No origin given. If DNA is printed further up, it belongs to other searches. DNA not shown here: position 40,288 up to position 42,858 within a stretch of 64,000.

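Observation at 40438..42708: ABC ATPase fused to a large polytopic domain with a YwaF/TMEM164-type WPLHLC core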

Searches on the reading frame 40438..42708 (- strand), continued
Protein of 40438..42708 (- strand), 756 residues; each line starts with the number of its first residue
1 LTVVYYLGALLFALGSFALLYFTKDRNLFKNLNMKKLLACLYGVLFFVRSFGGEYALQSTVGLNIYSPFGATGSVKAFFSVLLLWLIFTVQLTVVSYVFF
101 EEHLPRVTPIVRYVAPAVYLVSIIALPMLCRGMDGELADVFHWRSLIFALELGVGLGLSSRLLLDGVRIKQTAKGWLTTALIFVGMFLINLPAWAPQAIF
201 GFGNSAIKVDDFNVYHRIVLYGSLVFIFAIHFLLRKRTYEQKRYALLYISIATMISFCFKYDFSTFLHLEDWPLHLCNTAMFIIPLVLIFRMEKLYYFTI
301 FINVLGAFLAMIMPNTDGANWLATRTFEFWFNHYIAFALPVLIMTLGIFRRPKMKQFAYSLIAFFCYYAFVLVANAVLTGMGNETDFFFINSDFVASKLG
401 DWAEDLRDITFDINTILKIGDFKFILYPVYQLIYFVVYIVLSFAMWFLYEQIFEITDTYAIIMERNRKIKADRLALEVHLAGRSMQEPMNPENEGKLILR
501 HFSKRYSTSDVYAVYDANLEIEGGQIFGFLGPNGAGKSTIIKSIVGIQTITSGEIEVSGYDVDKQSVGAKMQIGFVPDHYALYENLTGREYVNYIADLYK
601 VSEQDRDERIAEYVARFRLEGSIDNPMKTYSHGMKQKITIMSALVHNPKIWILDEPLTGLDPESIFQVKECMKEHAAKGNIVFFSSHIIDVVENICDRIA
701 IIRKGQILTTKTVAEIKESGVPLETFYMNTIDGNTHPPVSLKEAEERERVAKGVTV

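Call 31: predict_structure(alignment_id=A1)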
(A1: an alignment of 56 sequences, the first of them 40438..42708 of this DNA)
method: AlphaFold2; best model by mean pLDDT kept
length: 756 residues; sequences in the alignment: 56
mean_pLDDT: 89.3   pTM: 0.72
mean pLDDT of the five models: 89.3, 89.1, 88.9, 87.5, 87.3
residues with pLDDT >= 90: 444; 70-90: 299; 50-70: 10; < 50: 3
segments of 3 or more residues with pLDDT < 50: 754-756
pLDDT, mean of each block of 10 residues (from residue 1): 89 92 79 88 94 90 86 91 96 94 91 95 96 91 94 95 78 92 95 93 88 92 92 93 96 91 87 87 94 93 93 86 91 94 94 92 93 87 82 82 86 75 85 92 93 87 85 83 85 92 89 92 93 88 91 92 90 85 85 92 94 92 90 89 94 85 89 94 88 89 90 90 89 78 82 52
secondary structure, 60 per line:
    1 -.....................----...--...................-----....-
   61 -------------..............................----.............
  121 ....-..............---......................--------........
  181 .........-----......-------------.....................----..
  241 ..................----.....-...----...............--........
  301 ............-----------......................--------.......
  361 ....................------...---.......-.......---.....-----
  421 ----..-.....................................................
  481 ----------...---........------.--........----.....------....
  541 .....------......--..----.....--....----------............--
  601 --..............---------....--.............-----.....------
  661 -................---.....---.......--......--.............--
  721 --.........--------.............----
elements in order (helices of 4 or more, strands of 3 or more residues): H2-22 E27-29 H34-50 H56-59 H74-103 H108-124 H126-139 H143-164 H173-189 H195-200 H214-234 H239-258 H263-267 H276-290 H293-312 H324-345 H354-380 H393-399 H401-407 H428-480 E497-504 E514-521 E526-530 H537-545 E552-557 H566-570 E573-576 H588-598 H603-616 H632-644 E650-654 H662-677 E681-685 H689-695 E698-703 E706-712 H713-718 H723-731 H741-752

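Call 34: fold_search(model_id=the predicted structure, library=pdb)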
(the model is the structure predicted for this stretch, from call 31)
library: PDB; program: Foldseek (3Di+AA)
matches with E <= 10: 1633; with E <= 0.001: 1223
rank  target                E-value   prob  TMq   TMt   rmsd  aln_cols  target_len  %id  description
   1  9a6w_B                3.5e-17  1.00  0.29  0.86   7.2       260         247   29  Integrative model of RASP-ECSA by crosslinking MS and deep learning (released 2024-09-18)
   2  4rvc                  7.5e-17  1.00  0.30  0.92   1.7       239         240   31  Structure of ATP binding subunit of ABC transporter (released 2015-03-18)
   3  4yer_A                1.6e-16  1.00  0.28  0.73   1.9       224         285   32  Crystal structure of an ABC transporter ATP-binding protein (TM_1403) from Thermotoga maritima MSB8 at 2.35 A resoluti (released 2015-03-11)
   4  1vpl                  1.6e-16  1.00  0.29  0.87   2.5       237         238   33  Crystal structure of ABC transporter ATP-binding protein (TM0544) from Thermotoga maritima at 2.10 A resolution (released 2004-11-23)
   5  4yer_B                3.2e-16  1.00  0.28  0.75   1.9       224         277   32  Crystal structure of an ABC transporter ATP-binding protein (TM_1403) from Thermotoga maritima MSB8 at 2.35 A resoluti (released 2015-03-11)
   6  4qc2_A                1.7e-15  1.00  0.28  0.86   2.3       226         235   28  Crystal structure of lipopolysaccharide transport protein LptB in complex with ATP and Magnesium ions (released 2014-10-22)
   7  4p33_A                2.2e-15  1.00  0.28  0.87   2.2       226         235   27  Crystal structure of E. coli LptB-E163Q in complex with ATP-sodium (released 2014-03-26)
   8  6mbn_A                2.5e-15  1.00  0.28  0.85   2.2       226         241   27  LptB E163Q in complex with ATP (released 2019-08-14)
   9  8ee6_A                2.5e-15  1.00  0.29  0.12  27.1       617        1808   18  Cryo-EM Structure of human ABCA7 in PE/Ch nanodiscs (released 2022-12-21)
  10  6hs3_A                3.8e-15  1.00  0.27  0.75   3.5       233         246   26  Crystal structure of an ABC transporter related protein from Burkholderia pseudomallei (released 2018-11-07)
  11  6pan_B                4.4e-15  1.00  0.30  0.37  22.7       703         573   15  Structure of a bacterial Atm1-family ABC exporter with ATP bound (released 2020-06-24)
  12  2it1_B                4.5e-15  1.00  0.27  0.53   3.1       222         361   29  Structure of PH0203 protein from Pyrococcus horikoshii (released 2007-10-30)
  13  6cvl_D                6.7e-15  1.00  0.29  0.62   8.6       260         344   26  Crystal structure of the Escherichia coli ATPgS-bound MetNI methionine ABC transporter in complex with its MetQ bindin (released 2018-11-14)
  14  8frl_A                9.2e-15  1.00  0.27  0.80   2.8       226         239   30  Acinetobacter baylyi LptB2FG bound to lipopolysaccharide and a macrocyclic peptide (released 2024-01-03)
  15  8edw_A                1.1e-14  1.00  0.29  0.12  28.5       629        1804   18  Cryo-EM Structure of human ABCA7 in BPL/Ch Nanodiscs (released 2022-12-21)
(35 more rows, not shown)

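Call 73: search_protein_families(library=padloc, proteins=[window:40438-42708:-], max_evalue=0.001)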
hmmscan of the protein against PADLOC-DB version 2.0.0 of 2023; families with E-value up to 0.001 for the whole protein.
window:40438-42708:- (756 aa): 11 families
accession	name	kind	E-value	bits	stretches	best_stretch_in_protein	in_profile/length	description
PDLC04135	mad3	-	5.5e-26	90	2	612-707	246-342/374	mads_3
PDLC02980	AriA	-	4.7e-08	31.3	0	527-550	2-25/304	-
PDLC04176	HEC-01A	-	1.2e-07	29.4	1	626-725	252-358/371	-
PDLC04140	mad8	-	2.4e-06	25.3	1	517-690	20-235/314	mads_8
PDLC04175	HEC-01A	-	2.8e-06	24.6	0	630-692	249-312/363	-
PDLC02335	AbiLi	-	1.5e-05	22.3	0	528-711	80-252/326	AbiLi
PDLC03878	NsnB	-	4.1e-05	21.5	0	525-551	22-48/345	-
PDLC04214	HEC-02A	-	0.00013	19.4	1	624-696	210-286/338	-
PDLC04174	HEC-01A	-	0.00017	19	0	628-726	145-247/264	-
PDLC04608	PDC-M38A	-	0.00021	19.1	1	594-696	221-320/367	-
PDLC04213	HEC-02A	-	0.00038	18.1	0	627-687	207-271/337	-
